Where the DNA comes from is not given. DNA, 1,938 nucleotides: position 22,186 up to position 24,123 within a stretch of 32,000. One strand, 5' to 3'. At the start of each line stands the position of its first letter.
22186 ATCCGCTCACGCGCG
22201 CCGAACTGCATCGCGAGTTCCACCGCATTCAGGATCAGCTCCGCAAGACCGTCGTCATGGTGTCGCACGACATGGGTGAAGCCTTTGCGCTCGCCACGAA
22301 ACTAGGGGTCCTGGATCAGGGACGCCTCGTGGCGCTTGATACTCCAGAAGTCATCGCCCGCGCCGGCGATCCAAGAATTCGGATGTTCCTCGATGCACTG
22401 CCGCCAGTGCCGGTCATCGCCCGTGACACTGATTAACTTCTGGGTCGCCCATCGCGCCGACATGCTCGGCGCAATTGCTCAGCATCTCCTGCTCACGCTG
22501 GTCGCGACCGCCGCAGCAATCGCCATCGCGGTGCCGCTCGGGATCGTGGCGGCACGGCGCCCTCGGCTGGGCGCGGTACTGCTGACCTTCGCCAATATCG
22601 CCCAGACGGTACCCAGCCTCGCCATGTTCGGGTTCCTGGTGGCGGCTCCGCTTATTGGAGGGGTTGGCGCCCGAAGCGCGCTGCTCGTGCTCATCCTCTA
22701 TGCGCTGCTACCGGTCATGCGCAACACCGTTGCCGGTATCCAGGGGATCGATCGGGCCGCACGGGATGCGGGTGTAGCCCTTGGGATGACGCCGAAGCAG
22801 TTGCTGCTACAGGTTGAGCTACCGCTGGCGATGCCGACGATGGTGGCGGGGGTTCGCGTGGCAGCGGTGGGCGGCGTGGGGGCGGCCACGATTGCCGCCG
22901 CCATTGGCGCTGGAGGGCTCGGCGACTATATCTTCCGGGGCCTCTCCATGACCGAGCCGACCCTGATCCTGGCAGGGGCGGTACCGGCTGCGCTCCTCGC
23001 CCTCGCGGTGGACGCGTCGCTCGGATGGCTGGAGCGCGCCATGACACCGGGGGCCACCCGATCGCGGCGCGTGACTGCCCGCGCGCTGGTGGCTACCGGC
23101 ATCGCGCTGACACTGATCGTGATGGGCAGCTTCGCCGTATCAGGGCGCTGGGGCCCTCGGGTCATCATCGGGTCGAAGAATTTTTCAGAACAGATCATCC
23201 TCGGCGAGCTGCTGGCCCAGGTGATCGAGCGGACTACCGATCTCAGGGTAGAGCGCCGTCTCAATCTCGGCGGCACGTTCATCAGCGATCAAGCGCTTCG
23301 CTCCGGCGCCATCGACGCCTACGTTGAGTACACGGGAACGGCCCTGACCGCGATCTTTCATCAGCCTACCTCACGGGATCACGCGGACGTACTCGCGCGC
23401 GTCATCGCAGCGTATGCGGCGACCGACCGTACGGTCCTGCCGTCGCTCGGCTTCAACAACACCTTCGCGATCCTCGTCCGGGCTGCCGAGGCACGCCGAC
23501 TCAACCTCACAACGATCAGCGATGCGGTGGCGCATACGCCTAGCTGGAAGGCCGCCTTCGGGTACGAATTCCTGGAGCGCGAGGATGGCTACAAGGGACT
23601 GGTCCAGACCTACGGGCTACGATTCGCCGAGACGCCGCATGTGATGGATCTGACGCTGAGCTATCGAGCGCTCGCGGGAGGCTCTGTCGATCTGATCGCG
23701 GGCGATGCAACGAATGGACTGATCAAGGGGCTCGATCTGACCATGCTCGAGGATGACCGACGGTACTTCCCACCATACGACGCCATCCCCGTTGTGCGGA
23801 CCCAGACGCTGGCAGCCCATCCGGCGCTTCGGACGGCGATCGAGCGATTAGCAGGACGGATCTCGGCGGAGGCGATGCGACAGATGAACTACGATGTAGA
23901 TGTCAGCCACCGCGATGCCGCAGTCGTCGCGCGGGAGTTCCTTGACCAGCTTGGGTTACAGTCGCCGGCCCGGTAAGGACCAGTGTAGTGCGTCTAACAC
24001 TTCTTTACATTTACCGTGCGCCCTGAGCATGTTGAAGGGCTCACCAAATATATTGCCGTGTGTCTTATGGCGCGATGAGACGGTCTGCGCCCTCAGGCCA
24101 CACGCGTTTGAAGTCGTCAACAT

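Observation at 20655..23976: egtD (hercynine synthase) directly coupled to an EgtUV/OpuC-like fused permease-binding-protein ABC importer, without egtB/egtC/eanB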

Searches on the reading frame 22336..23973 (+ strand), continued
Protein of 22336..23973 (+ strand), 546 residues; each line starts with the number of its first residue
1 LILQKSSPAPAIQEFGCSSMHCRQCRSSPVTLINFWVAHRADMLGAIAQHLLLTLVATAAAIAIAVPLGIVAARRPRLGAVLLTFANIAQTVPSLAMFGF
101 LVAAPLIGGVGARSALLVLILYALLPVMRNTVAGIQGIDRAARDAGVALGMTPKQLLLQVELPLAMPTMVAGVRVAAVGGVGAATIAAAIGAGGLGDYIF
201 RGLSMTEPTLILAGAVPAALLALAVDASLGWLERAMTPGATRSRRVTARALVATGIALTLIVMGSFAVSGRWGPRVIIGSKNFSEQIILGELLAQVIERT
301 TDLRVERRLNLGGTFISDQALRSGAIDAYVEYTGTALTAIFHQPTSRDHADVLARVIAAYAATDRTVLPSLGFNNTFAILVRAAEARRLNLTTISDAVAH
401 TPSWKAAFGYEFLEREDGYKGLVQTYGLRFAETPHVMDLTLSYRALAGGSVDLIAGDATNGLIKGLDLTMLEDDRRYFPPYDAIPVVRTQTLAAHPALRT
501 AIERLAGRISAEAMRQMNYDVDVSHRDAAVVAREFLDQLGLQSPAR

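Call 73: search_protein_families(library=ncbifam, proteins=[L184:9332-10300:+, L184:8001-9332:+, L184:11307-12407:-], max_evalue=1e-10)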
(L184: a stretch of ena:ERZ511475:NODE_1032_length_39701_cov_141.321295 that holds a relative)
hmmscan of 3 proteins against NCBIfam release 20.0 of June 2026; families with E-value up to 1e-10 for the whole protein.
L184:9332-10300:+ (323 aa): 2 families
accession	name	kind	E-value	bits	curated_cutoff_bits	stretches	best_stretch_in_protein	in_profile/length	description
TIGR04348.1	TIGR04348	equivalog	6e-123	409.8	300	1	3-313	1-309/310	selenoneine biosynthesis selenosugar synthase SenB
NF038229.1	Glyco4_Geo_Pelo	equivalog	7.1e-38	130.5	400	1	2-315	1-336/338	GPMC system family 4 glycosyltransferase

L184:8001-9332:+ (444 aa): 5 families
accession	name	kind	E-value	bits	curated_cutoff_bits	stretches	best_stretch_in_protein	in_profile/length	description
NF041186.1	SenA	equivalog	4.8e-160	533.1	420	1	12-441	5-382/382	selenoneine synthase SenA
TIGR03440.2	egtB_TIGR03440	equivalog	1.5e-108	363.5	360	1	19-439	5-412/413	ergothioneine biosynthesis protein EgtB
TIGR04344.1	ovoA_Nterm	equivalog_domain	2e-47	162.1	400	1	93-439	100-443/444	5-histidylcysteine sulfoxide synthase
TIGR04373.1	egtB_X_signatur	signature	1.7e-27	95.3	71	1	392-441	1-50/50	EgtB-related enzyme signature domain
TIGR03525.2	GldK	equivalog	7.7e-17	61.7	350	0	281-440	220-404/408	T9SS ring complex lipoprotein PorK/GldK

L184:11307-12407:- (367 aa): 3 families
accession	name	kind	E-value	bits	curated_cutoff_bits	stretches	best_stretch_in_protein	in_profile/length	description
NF003764.0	PRK05355.1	equivalog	3.9e-150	499.7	253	1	4-363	2-356/357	3-phosphoserine/phosphohydroxythreonine transaminase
TIGR01364.1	serC_1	equivalog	7.4e-146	485.6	443.6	1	6-363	1-358/358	phosphoserine transaminase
NF009112.0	PRK12462.1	equivalog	4.2e-145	483.1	563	1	6-362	6-363/365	phosphoserine transaminase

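Call 74: find_homologous_proteins(query=L184:9332-10300:+, max_evalue=1e-20)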
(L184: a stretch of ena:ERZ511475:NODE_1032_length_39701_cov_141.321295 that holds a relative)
Query L184:9332-10300:+ (323 aa): 7946 proteins with E <= 1e-20 among 8000 candidates; the best 120 are listed.
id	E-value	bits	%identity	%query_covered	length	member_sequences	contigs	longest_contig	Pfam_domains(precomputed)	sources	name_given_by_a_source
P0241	7.4e-191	652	95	100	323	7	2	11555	PF00534.27,PF13692.13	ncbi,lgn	-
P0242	2.4e-151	522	79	98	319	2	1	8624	PF00534.27,PF13692.13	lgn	-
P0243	2.4e-150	518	78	98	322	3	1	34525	PF00534.27,PF13692.13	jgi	-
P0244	1.5e-129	450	66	98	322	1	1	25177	PF00534.27,PF13692.13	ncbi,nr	ncbi:MAG: TIGR04348 family glycosyltransferase [Acidobacteria bacterium]|nr:TIGR04348 family glycosy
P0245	3.2e-127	443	65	98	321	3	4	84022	PF00534.27,PF13692.13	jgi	jgi:putative glycosyltransferase (TIGR04348 family)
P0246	1.6e-126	440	64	98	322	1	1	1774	PF00534.27,PF13692.13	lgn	-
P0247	4.8e-126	439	64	98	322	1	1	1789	PF00534.27,PF13692.13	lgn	-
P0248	1.5e-125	437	64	98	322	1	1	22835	PF00534.27,PF13692.13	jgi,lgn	jgi:putative glycosyltransferase (TIGR04348 family)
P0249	1.3e-124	434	64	98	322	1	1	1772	PF00534.27,PF13692.13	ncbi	-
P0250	2.1e-124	433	62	99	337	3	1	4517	PF00534.27,PF13692.13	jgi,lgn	jgi:putative glycosyltransferase (TIGR04348 family)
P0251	2.6e-124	433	63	99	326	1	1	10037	PF00534.27,PF20706.4,PF13692.13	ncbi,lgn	-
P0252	1.0e-123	431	63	100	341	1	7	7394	PF00534.27,PF13692.13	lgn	-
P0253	2.2e-123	430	64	98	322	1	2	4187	PF00534.27,PF13692.13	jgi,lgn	jgi:putative glycosyltransferase (TIGR04348 family)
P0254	4.9e-123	429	64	98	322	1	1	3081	PF00534.27,PF13692.13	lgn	-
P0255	4.6e-122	426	64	98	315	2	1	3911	PF00534.27,PF13692.13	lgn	-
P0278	2.0e-118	414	63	98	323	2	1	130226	PF00534.27,PF13692.13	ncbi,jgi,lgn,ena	-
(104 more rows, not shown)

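Call 79: find_encoding_contigs(protein=P0278, flank=8000, max_places=3)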
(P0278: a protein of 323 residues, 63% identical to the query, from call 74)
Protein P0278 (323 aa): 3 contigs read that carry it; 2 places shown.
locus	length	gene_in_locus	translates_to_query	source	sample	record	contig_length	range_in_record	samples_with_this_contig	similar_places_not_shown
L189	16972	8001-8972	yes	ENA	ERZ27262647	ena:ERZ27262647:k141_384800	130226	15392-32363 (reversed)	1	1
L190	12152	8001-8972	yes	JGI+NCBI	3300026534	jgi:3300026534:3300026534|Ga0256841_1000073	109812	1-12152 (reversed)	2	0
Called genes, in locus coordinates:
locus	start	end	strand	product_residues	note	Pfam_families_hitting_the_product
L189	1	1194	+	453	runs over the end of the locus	PF00202:Aminotran_3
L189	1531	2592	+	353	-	PF19580:Exo_endo_phos_3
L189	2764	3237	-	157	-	PF00075:RNase_H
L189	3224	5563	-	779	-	PF00246:Peptidase_M14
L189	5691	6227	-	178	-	PF01128:IspD (weak), PF12804:NTP_transf_3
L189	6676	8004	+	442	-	PF12867:DinB_2, PF03781:FGE-sulfatase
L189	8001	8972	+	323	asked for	PF00534:Glycos_transf_1, PF13692:Glyco_trans_1_4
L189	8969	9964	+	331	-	PF10017:Methyltransf_33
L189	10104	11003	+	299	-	PF00850:Hist_deacetyl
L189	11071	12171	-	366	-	PF00266:Aminotran_5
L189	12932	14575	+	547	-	PF00501:AMP-binding, PF13193:AMP-binding_C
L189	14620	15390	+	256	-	PF00106:adh_short, PF08659:KR, PF13561:adh_short_C2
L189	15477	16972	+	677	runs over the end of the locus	PF11028:TMEM260_N, PF07719:TPR_2 (faint)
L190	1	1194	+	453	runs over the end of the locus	PF00202:Aminotran_3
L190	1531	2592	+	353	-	PF19580:Exo_endo_phos_3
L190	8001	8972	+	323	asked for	PF00534:Glycos_transf_1, PF13692:Glyco_trans_1_4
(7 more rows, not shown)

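Call 88: search_solved_structures(query=L100:12098-13000:+, max_evalue=1e-20, show_alignments=5)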
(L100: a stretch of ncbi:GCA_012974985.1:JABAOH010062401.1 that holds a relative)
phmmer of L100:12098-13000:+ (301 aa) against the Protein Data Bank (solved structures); distinct sequences matched with E-value up to 1e-20: 27.
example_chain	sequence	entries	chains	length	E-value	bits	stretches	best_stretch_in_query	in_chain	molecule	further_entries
9o5f_A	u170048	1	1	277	2e-51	178.4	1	30-289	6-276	Ergothioneine transporter EgtUC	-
9egi_A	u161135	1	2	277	2.7e-51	178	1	30-289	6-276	Ergothioneine transporter EgtUC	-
9egj_A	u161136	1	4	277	2.4e-50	174.9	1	30-289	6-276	Ergothioneine transporter EgtUC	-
9egh_A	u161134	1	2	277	2.4e-50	174.9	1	30-289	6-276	Ergothioneine transporter EgtUC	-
7txl_A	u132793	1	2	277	3.2e-50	174.5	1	30-289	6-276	Choline transporter (Glycine betaine transport system permease protein)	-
1sw2_A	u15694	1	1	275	3.5e-48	167.8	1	29-289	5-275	osmoprotection protein (proX)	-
1sw1_A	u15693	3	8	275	3.6e-48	167.7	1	29-289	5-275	osmoprotection protein (proX)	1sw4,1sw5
7txk_A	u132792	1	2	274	1e-47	166.3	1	30-285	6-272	Choline transporter (Glycine betaine transport system permease protein)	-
7s7w_A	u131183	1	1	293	6e-47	163.7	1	27-288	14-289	iNicSnFR 3.0 Fluorescent Nicotine Sensor precursor binding protein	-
6uru_A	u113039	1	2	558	7.3e-47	163.4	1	103-289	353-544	iAChSnFR precursor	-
6v1r_A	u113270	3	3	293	1.9e-46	162.1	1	27-288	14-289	iAChSnFR Fluorescent Acetylcholine Sensor V9 precursor binding protein | iAchSnFR Fluorescent Acetylcholine Sensor precursor binding protein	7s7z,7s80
3mam_A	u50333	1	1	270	2.2e-46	161.9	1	30-289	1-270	Osmoprotection protein (ProX)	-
7s7x_A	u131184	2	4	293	3.6e-46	161.2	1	27-288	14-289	iNicSnFR 4.0 Fluorescent Nicotine Sensor precursor binding protein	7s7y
6efr_A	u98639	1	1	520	1.3e-45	159.3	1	103-288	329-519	iNicSnFR 1.0, a genetically encoded nicotine biosensor,Green fluorescent protein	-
7s7t_A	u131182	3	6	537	8.8e-44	153.3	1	103-288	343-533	iNicSnFR 3.0 Fluorescent Nicotine Sensor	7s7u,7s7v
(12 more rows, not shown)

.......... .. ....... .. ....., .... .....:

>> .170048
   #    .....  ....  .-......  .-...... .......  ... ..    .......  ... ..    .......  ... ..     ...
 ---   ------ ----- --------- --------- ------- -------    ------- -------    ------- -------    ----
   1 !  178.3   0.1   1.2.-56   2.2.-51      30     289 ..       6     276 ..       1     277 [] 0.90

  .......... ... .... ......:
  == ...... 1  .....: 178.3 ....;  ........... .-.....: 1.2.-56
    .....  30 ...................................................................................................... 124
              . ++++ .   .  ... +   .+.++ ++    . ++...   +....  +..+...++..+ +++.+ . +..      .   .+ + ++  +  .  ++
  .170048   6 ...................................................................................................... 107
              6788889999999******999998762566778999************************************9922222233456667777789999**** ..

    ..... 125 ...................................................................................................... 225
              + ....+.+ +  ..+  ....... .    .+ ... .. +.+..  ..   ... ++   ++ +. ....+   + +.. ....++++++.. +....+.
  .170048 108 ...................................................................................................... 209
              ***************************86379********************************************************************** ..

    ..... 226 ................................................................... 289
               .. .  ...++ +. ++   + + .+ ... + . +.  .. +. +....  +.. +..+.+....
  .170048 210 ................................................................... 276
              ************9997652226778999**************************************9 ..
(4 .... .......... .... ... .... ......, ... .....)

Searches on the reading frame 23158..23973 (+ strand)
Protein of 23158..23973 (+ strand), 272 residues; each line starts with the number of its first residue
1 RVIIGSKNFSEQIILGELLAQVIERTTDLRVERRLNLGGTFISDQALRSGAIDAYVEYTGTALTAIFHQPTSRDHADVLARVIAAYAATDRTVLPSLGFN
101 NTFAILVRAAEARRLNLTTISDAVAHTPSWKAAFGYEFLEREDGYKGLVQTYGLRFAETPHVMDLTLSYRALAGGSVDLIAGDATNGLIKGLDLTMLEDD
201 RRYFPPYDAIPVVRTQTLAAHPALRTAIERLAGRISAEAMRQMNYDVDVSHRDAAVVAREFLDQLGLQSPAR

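Call 33: search_dna_similar(query=window:23158-23973:+, collection=plasmids, mode=protein, max_rows=40, rows=spread)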
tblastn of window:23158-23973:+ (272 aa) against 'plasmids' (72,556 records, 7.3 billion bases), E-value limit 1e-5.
Records with a match: 562; places in all: 589; records where one place covers at least 80% of the query: 551.
Best place of each record, by identity: <60% 562.
By first word of the organism name: Klebsiella 167; Sinorhizobium 136; Rhizobium 67; Streptomyces 17; Paracoccus 16; Azospirillum 11; Burkholderia 10; Mycetohabitans 9; Ensifer 9; Enterococcus 8; and 58 more.
By predicted mobility (MOB-suite, as given by PLSDB): non-mobilizable 287; conjugative 172; mobilizable 103.
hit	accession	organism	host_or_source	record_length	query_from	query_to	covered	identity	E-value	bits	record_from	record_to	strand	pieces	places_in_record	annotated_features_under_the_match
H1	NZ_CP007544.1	Synechocystis sp. PCC 6714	-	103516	1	267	98%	48.1%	6e-73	249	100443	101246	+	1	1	glycine betaine ABC transporter substrate-binding protein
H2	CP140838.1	Rhizobium beringeri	Trifolium pratense,whole organism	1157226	2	267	98%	40.1%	1e-47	176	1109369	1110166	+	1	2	glycine betaine ABC transporter substrate-binding protein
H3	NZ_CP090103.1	Rhizobium leguminosarum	Trifolium pratense,Cell culture,Plant ...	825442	2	267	98%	39.7%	3e-47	175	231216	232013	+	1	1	glycine betaine ABC transporter substrate-binding protein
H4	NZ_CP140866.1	Rhizobium leguminosarum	Trifolium pratense,whole organism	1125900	2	267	98%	39.3%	3e-46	172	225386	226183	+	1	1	record has no annotation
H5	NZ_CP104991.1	Rhizobium sp. CC-CFT758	cell culture,agricultural soil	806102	2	267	98%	38.9%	1e-45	171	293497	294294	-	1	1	glycine betaine ABC transporter substrate-binding protein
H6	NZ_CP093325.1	Bacillus sp. N5-665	whole organism,peat soil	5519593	2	267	98%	36.4%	1e-45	171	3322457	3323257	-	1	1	none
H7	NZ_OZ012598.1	Shinella sp. WSD5-1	-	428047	4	267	97%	36.1%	4e-36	143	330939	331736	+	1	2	glycine betaine ABC transporter substrate-binding protein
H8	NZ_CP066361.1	Sinorhizobium meliloti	Medicago lupulina L.,nodules of ...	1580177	4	267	97%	35.7%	8e-37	145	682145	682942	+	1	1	none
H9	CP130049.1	Sinorhizobium meliloti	Medicago,Cell culture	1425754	4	267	97%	35.7%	1e-36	145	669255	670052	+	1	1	glycine betaine ABC transporter substrate-binding protein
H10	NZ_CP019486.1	Sinorhizobium meliloti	alfalfa,single cell,nitrogen fixing ...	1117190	4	267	97%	35.7%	2e-36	144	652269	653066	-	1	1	record has no annotation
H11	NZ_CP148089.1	Sinorhizobium meliloti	Medicago sativa,cell culture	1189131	4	267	97%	35.3%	3e-36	143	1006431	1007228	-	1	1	record has no annotation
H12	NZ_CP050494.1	Lentilactobacillus parabuchneri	Single cell,Makgeolli (Korean ...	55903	1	264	97%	34.8%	4e-36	143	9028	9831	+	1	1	ABC transporter permease/substrate-binding protein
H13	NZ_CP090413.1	Ligilactobacillus salivarius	Homo sapiens,culture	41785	2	272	100%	32.0%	7e-35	139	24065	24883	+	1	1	ABC transporter permease/substrate-binding protein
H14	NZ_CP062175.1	Mycetohabitans rhizoxinica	Rhizopus microsporus,bacterial culture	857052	2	262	96%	32.8%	5e-28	120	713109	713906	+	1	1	glycine betaine ABC transporter substrate-binding protein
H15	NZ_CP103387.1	Leuconostoc citreum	single cell,vegetable fermented food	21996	2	272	100%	30.9%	7e-33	134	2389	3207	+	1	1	ABC transporter permease/substrate-binding protein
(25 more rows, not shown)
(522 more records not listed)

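Call 34: get_annotated_region(hit=H13, flank=2500)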
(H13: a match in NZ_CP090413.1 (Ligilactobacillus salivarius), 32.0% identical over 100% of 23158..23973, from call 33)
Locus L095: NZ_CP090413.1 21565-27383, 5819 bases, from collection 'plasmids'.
description: Ligilactobacillus salivarius strain 2102-15 plasmid pLS2102-15_2, complete sequence
organism: Ligilactobacillus salivarius (NCBI taxid 1624)
taxonomy: Bacteria; Bacillota; Bacilli; Lactobacillales; Lactobacillaceae; Ligilactobacillus; Ligilactobacillus salivarius
host: -; source: Homo sapiens,culture; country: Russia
typing (MOB-suite, as given by PLSDB): mobilizable; replicon rep_cluster_707; relaxase MOBQ
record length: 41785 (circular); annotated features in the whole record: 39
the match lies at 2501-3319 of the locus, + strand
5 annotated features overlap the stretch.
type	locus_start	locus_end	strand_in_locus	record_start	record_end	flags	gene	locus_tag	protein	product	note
CDS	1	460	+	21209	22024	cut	-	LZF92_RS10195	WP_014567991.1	ABC transporter ATP-binding protein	-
CDS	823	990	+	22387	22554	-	-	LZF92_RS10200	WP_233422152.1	helix-turn-helix domain-containing protein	-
CDS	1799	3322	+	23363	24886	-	-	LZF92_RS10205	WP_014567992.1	ABC transporter permease/substrate-binding protein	-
CDS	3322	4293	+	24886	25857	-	-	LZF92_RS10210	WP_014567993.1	ABC transporter ATP-binding protein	-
CDS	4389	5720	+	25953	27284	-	-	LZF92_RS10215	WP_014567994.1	NAD(P)/FAD-dependent oxidoreductase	-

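Call 35: get_annotated_region(hit=H12, flank=2500)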
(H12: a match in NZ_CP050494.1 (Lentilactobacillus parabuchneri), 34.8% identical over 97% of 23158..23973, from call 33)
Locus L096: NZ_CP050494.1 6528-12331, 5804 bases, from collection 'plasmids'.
description: Lentilactobacillus parabuchneri strain NSMJ16 plasmid pLPBN-1, complete sequence
organism: Lentilactobacillus parabuchneri (NCBI taxid 152331)
taxonomy: Bacteria; Bacillota; Bacilli; Lactobacillales; Lactobacillaceae; Lentilactobacillus; Lentilactobacillus parabuchneri
host: -; source: Single cell,Makgeolli (Korean traditional alcoholic beverage); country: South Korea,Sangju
typing (MOB-suite, as given by PLSDB): mobilizable; replicon rep_cluster_731; relaxase MOBQ
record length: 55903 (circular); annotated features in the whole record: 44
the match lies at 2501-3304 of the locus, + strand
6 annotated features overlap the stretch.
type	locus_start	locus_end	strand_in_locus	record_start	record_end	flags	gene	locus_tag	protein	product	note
CDS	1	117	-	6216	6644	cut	-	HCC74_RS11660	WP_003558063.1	MarR family transcriptional regulator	GO:0006355 - regulation of DNA-templated transcription [Evidence IEA]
CDS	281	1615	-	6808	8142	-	-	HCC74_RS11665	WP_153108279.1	NAD(P)/FAD-dependent oxidoreductase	-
CDS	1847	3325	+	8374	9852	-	-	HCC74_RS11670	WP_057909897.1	ABC transporter permease/substrate-binding protein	-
CDS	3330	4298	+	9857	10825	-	-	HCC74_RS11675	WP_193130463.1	ABC transporter ATP-binding protein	-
CDS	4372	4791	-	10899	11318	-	-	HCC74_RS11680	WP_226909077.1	zinc-binding dehydrogenase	-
CDS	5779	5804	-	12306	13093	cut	-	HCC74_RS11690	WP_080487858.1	IS5 family transposase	-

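Call 36: search_solved_structures(query=L095:1799-3319:+, max_evalue=1e-20, show_alignments=5)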
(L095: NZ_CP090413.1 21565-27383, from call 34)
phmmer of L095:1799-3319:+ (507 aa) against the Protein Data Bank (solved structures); distinct sequences matched with E-value up to 1e-20: 28.
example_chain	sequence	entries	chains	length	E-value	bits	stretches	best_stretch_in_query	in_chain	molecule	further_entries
7txl_A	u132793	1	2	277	4.8e-92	312.3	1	233-504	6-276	Choline transporter (Glycine betaine transport system permease protein)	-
9egi_A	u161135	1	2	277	5.2e-92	312.2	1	233-504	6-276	Ergothioneine transporter EgtUC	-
9egh_A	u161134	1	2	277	1.3e-91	310.9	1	233-504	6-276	Ergothioneine transporter EgtUC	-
4z7e_A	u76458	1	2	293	1.3e-91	310.8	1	233-504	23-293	Lmo1422 protein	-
9egj_A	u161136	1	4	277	2.3e-91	310.1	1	233-504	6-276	Ergothioneine transporter EgtUC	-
9o5f_A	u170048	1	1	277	2.4e-91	310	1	233-504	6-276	Ergothioneine transporter EgtUC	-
7txk_A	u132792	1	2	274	4.8e-90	305.7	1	233-498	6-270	Choline transporter (Glycine betaine transport system permease protein)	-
6uru_A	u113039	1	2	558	2.5e-49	171.5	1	293-503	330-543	iAChSnFR precursor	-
6v1r_A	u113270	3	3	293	2.6e-49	171.4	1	233-503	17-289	iAChSnFR Fluorescent Acetylcholine Sensor V9 precursor binding protein | iAchSnFR Fluorescent Acetylcholine Sensor precursor binding protein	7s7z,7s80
7s7x_A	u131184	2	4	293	4.7e-49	170.6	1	233-503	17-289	iNicSnFR 4.0 Fluorescent Nicotine Sensor precursor binding protein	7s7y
7s7w_A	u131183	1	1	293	7.7e-49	169.9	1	234-503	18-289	iNicSnFR 3.0 Fluorescent Nicotine Sensor precursor binding protein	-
6efr_A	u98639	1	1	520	6.8e-48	166.8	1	294-503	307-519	iNicSnFR 1.0, a genetically encoded nicotine biosensor,Green fluorescent protein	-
7s7t_A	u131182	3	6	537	1.9e-44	155.4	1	294-503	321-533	iNicSnFR 3.0 Fluorescent Nicotine Sensor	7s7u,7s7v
3ppn_A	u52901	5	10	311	2e-43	152.1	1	217-501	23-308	Glycine betaine/carnitine/choline-binding protein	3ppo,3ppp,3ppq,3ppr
6eyg_A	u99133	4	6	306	2.3e-40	141.9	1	216-501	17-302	Osmotically activated L-carnitine/choline ABC transporter substrate-binding protein OpuCC | Choline binding protein OpuBC | Choline-binding protein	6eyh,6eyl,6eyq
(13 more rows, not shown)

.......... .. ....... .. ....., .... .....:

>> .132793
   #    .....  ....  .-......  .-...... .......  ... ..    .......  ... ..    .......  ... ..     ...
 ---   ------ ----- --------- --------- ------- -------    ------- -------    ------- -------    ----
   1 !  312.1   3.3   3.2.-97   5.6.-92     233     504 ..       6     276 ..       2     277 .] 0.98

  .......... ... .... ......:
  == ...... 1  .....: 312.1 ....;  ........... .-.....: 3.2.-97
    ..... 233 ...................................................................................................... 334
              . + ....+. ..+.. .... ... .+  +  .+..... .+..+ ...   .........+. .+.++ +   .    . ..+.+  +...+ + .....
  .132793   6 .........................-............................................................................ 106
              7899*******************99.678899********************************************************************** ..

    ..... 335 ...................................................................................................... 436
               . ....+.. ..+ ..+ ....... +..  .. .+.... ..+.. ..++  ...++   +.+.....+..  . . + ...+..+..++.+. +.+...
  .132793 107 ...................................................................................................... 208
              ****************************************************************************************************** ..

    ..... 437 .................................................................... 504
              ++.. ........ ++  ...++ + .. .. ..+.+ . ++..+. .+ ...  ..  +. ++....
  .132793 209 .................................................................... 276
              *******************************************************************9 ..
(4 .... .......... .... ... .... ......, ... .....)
